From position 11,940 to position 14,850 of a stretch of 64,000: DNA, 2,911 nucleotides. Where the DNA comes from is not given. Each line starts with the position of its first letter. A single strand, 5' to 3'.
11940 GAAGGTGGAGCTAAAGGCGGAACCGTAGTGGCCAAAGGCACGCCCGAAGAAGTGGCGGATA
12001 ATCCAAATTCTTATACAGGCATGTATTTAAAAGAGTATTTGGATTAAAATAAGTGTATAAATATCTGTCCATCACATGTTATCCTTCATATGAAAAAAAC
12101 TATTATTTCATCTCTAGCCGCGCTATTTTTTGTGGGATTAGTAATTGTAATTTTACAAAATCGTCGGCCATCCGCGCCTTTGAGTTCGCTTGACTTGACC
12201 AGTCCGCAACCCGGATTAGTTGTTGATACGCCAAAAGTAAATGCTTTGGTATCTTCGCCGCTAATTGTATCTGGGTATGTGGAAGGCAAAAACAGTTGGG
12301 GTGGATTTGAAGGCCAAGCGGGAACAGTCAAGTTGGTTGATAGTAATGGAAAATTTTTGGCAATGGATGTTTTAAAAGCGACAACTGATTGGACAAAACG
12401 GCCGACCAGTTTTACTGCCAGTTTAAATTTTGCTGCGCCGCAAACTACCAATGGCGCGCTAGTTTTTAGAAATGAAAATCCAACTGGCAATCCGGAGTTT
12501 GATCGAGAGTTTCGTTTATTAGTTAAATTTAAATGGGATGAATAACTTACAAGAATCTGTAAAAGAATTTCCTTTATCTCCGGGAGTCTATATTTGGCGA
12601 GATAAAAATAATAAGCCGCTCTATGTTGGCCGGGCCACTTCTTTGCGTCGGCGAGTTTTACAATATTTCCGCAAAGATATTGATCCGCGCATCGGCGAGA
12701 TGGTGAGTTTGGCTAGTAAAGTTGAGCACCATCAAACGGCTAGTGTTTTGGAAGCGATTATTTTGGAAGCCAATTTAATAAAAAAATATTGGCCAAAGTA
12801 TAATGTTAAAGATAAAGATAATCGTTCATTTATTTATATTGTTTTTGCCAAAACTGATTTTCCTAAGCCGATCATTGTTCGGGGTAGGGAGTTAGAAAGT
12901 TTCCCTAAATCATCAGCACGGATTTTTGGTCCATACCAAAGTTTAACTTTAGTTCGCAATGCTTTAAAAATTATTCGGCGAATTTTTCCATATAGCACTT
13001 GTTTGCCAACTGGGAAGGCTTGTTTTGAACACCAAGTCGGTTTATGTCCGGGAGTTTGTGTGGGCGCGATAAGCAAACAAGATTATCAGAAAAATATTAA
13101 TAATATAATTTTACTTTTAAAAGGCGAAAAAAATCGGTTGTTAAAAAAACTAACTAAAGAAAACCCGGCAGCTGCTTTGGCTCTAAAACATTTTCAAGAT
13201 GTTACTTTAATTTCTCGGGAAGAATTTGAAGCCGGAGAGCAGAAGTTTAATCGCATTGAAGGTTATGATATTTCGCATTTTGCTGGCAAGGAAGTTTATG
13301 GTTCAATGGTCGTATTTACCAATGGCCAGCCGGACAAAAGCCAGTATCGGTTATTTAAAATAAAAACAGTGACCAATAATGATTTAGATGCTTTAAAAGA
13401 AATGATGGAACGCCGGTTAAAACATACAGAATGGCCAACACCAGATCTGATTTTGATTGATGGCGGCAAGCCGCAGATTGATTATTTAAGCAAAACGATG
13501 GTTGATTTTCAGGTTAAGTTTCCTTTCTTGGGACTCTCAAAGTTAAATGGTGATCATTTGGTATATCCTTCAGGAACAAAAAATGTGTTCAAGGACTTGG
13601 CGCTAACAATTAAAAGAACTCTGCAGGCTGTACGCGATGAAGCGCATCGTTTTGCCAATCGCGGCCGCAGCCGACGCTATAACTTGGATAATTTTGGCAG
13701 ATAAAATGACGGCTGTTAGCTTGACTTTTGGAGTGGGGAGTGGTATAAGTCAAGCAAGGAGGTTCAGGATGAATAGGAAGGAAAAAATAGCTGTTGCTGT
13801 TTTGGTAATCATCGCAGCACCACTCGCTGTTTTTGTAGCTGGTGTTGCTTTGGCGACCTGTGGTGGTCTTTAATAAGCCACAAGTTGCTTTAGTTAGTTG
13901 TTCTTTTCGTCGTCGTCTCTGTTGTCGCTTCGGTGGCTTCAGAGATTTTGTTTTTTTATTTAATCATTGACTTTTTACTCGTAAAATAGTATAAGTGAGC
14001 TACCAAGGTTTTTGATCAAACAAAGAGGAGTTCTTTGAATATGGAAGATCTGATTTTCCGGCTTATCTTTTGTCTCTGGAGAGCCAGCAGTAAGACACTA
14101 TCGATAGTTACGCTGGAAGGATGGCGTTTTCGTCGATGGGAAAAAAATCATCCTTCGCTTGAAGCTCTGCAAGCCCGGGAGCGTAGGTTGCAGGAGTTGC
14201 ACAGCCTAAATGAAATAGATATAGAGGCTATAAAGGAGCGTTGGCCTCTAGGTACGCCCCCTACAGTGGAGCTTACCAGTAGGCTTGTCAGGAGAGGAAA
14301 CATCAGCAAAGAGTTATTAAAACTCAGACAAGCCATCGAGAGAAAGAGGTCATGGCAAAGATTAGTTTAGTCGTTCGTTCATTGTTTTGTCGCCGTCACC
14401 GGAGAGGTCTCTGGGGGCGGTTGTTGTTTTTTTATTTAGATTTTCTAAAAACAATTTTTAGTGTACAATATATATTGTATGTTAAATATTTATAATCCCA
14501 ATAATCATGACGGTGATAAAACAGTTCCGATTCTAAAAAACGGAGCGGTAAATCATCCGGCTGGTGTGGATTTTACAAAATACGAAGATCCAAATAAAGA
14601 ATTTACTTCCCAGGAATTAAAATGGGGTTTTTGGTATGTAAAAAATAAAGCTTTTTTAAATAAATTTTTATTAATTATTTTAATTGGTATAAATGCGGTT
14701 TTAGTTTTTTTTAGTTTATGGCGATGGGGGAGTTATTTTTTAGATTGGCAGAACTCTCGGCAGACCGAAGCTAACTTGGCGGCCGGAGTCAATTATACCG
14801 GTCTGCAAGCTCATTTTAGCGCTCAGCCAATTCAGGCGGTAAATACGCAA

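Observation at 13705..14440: Two tandem mini-cassettes built on the same promoter/terminator scaffold, inserted after uvrC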

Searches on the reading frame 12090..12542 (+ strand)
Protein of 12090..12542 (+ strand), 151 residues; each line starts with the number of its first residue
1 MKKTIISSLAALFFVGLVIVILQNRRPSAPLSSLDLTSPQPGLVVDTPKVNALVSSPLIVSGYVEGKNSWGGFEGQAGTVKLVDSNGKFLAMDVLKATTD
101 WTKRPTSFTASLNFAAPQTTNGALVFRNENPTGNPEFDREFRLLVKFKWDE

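Call 17: search_protein_families(library=pfam, proteins=[window:12090-12542:+], max_evalue=1)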
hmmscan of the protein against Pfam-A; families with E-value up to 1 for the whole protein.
window:12090-12542:+ (151 aa): 1 family
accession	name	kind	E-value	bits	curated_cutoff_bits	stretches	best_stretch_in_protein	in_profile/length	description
PF10648.15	Gmad2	-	1.2e-05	25.9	25.7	1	44-132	3-83/86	Immunoglobulin-like domain of bacterial spore germination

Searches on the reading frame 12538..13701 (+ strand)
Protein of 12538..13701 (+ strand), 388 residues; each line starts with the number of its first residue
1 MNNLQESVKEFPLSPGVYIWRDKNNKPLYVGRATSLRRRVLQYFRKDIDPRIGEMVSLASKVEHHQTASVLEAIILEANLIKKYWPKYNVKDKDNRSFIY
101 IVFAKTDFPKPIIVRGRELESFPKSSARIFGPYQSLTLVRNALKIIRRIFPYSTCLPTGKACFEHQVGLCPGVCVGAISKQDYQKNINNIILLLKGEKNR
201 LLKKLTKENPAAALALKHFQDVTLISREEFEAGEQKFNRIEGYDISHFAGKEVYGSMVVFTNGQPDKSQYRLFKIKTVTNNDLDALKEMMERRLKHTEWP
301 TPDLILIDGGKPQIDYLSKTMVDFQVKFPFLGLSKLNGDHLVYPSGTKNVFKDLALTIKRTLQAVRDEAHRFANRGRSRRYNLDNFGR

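Call 17: search_protein_families(library=pfam, proteins=[window:12538-13701:+], max_evalue=1)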
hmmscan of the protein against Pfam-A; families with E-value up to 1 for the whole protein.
window:12538-13701:+ (388 aa): 2 families
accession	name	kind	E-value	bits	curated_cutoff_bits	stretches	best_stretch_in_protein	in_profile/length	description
PF08459.17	UvrC_RNaseH_dom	-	8.8e-38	130.1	22.3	1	235-373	8-158/159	UvrC RNAse H endonuclease domain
PF01541.30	GIY-YIG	-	1.9e-08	34.9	22.6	1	15-89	2-78/78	GIY-YIG catalytic domain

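Call 18: find_related_loci(query=window:12538-13701:+, collection=genome_contigs, flank=4000)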
Query window:12538-13701:+ (388 aa) in genome_contigs; peptide patterns used: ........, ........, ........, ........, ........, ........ (x = any residue, [..] = any of these).
337 stretches matched a pattern; 197 encode a relative of the query (tblastn E <= 1e-3); the best 80 are kept; 80 distinct loci.
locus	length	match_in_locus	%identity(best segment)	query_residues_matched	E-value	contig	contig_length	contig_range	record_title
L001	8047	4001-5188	80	3-383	0e+0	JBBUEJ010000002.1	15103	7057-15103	MAG: Patescibacteria group bacterium isolate H51-bin093_1 H51_bin093_1_000000000002, whole genome shotgun sequence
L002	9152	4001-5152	78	4-386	0e+0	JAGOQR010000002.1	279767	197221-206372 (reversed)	MAG: Candidatus Magasanikiibacteriota bacterium isolate Gw_Bodden_bin_243 Gw_Bodden_45_length_279767_cov_14.328708, whol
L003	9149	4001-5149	78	3-386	0e+0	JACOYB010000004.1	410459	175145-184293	MAG: Candidatus Magasanikbacteria bacterium isolate NC_groundwater_168_Ag_S-0.1um_42_11 S4_GD2017_2_S1_scaffold_6, whole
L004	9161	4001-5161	80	1-388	0e+0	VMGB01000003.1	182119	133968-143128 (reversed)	MAG: Parcubacteria group bacterium Gr01-1014_13 G01um101413_scaffold_22, whole genome shotgun sequence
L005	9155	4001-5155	78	3-386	0e+0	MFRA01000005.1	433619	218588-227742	MAG: Candidatus Magasanikbacteria bacterium RIFOXYD1_FULL_40_23 rifoxyd1_full_scaffold_32, whole genome shotgun sequence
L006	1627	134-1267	76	3-381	0e+0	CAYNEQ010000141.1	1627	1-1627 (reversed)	MAG TPA_asm: uncultured Gammaproteobacteria bacterium isolate SRP135725_co3_214 genome assembly, contig: NODE_171884_len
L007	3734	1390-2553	75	3-386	0e+0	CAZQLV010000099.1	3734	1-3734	MAG TPA_asm: uncultured Gammaproteobacteria bacterium isolate SRP193066_co2_436 genome assembly, contig: NODE_13742_leng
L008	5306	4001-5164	74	3-387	0e+0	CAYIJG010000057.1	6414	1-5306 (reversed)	MAG TPA_asm: uncultured Gammaproteobacteria bacterium isolate ERP119705_co24_1001 genome assembly, contig: NODE_20084_le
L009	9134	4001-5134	77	4-381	0e+0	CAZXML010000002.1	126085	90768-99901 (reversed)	MAG TPA_asm: uncultured Gammaproteobacteria bacterium isolate SRP119689_co1_192 genome assembly, contig: NODE_114_length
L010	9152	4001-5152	73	4-386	0e+0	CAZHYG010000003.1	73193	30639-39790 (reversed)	MAG TPA_asm: uncultured Gammaproteobacteria bacterium isolate SRP135725_co1_18 genome assembly, contig: NODE_232_length_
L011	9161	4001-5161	72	3-388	0e+0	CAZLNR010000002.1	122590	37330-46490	MAG TPA_asm: uncultured Gammaproteobacteria bacterium isolate SRP286056_co2_342 genome assembly, contig: NODE_122_length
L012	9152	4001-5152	60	2-383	3e-158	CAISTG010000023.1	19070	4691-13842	MAG: Candidatus Buchananbacteria bacterium isolate MJ-time_bin-7222 genome assembly, contig: bin-7222:23/66, whole genom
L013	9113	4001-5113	61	4-373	2e-156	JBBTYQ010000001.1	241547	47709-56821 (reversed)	MAG: Patescibacteria group bacterium isolate H41-bin047_1 H41_bin047_1_000000000001, whole genome shotgun sequence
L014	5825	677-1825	61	4-383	7e-157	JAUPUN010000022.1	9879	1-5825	MAG: Patescibacteria group bacterium isolate erpe_2018_sw_18hr_WHONDRS-SW48-000091_B_bin.48 scaffold_634314, whole genom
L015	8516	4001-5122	63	9-380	1e-155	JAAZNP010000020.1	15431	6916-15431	MAG: Parcubacteria group bacterium isolate AS27yjCOA_186 59535_AS27, whole genome shotgun sequence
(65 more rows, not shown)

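Call 58: search_protein_families(library=phrogs, proteins=[L004:5243-5449:+], max_evalue=0.1)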
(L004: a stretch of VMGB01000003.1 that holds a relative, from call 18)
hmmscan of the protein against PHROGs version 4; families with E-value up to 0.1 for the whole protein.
L004:5243-5449:+ (69 aa): 3 families
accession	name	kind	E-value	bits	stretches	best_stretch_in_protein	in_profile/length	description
phrog_944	-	moron, auxiliary metabolic gene and host takeover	0.0078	16.9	1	6-57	130-195/235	membrane protein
phrog_13188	-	unknown function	0.017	16.1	1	8-57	7-55/90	-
phrog_15250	-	unknown function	0.026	15.5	1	6-55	30-81/184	-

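Call 59: search_protein_families(library=padloc, proteins=[L004:5243-5449:+], max_evalue=0.1)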
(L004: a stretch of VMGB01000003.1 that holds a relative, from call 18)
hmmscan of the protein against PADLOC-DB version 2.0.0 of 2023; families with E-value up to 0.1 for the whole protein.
L004:5243-5449:+ (69 aa): 1 family
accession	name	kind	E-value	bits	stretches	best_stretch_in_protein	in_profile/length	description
PDLC00722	Effector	-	0.082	9.9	1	4-49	189-236/310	4TM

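Call 65: search_protein_families(library=pfam, proteins=[L004:5243-5449:+], max_evalue=0.01)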
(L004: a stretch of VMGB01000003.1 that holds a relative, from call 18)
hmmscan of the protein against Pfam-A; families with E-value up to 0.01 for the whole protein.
L004:5243-5449:+ (69 aa): 1 family
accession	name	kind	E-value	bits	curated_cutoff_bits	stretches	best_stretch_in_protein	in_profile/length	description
PF07760.16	DUF1616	-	0.0029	17.3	31.6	1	9-57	76-124/307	Protein of unknown function (DUF1616)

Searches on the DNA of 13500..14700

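Call 4: search_rna_families(source=window, start=13500, end=14700, threshold=evalue, max_evalue=10, show_alignments=3)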
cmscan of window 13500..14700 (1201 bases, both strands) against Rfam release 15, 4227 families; matches with E-value up to 10: 6.
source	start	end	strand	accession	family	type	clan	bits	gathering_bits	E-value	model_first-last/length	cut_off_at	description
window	14439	14529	+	RF02896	S774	Gene; sRNA;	-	23.1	48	3.4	1-95/95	no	Staphylococcus sRNA 774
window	14587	14623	-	RF01379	CRISPR-DR66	Gene; CRISPR;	CL00014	18.9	45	2.7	1-37/37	no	CRISPR RNA direct repeat element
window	14354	14480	-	RF01504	Afu_254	Gene; sRNA;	-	18.4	60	3.3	1-158/158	no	A. fumigatus sRNA Afu_254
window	13555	13581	+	RF02519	ToxI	Gene; antitoxin;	-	17.4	50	3.8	1-34/34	no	ToxI antitoxin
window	14564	14630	-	RF02181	ST7-AS2_1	Gene; lncRNA;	-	16.5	80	1.7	1-72/72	no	ST7 antisense RNA 2 conserved region 1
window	13794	13816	-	RF02476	GlsR7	Gene; snRNA; snoRNA; CD-box;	-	14.9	75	3.9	1-59/59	no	Small nucleolar RNA GlsR7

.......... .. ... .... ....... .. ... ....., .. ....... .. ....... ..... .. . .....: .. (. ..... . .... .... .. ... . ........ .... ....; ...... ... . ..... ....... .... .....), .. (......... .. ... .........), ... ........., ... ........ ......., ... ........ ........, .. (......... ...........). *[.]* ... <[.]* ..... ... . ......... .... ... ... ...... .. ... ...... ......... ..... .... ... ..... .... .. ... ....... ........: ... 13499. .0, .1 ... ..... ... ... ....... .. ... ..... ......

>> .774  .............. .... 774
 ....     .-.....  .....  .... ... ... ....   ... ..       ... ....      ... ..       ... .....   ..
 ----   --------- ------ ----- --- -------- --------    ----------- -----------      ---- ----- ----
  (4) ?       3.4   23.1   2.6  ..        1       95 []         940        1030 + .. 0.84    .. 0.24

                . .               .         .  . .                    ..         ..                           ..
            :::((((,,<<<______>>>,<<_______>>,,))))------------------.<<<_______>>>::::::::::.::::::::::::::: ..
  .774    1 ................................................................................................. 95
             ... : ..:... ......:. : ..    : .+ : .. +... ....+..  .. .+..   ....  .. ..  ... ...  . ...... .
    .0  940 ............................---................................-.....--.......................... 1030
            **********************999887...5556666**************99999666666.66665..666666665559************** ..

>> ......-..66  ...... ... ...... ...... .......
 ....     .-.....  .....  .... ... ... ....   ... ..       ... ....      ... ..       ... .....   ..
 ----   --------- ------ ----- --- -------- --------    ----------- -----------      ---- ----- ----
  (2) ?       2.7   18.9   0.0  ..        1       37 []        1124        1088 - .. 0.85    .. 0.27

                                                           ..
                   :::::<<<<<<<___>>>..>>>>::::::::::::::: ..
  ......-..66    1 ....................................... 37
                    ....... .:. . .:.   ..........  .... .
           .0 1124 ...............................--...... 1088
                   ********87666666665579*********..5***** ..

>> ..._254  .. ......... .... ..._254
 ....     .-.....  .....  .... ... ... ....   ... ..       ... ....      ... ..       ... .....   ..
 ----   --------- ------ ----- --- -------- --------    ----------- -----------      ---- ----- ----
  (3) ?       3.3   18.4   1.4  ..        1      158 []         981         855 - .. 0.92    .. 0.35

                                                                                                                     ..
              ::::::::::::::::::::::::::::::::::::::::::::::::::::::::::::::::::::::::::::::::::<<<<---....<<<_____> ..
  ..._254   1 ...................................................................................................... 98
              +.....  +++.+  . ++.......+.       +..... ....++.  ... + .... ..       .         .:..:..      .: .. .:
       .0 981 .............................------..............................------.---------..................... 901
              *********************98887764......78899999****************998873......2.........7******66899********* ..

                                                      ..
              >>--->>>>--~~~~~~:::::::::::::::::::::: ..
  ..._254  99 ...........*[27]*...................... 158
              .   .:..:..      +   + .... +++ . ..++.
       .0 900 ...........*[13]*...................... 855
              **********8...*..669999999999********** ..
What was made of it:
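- On Known RNA families (Rfam 15): In 13500-14700 the best hits are E of 1.7 or worse and far below threshold (call 4).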

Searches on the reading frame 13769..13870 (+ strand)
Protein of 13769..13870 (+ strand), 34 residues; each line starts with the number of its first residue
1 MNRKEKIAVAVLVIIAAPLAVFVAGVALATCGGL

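Call 17: search_protein_families(library=pfam, proteins=[window:13769-13870:+], max_evalue=1)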
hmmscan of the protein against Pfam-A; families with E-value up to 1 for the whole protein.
window:13769-13870:+ (34 aa): 2 families
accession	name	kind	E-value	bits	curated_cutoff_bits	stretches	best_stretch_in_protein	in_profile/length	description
PF20058.4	DUF6457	-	0.27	11.5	27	1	16-30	39-53/80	Domain of unknown function (DUF6457)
PF09610.15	Myco_arth_vir_N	-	0.62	10.8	22.4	1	4-20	6-22/32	Mycoplasma virulence signal region (Myco_arth_vir_N)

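Call 58: search_protein_families(library=phrogs, proteins=[window:13769-13870:+], max_evalue=0.1)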
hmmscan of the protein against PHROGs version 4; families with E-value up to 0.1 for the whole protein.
window:13769-13870:+ (34 aa): 0 families

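Call 59: search_protein_families(library=padloc, proteins=[window:13769-13870:+], max_evalue=0.1)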
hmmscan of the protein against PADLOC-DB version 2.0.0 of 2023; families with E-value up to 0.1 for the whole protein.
window:13769-13870:+ (34 aa): 0 families
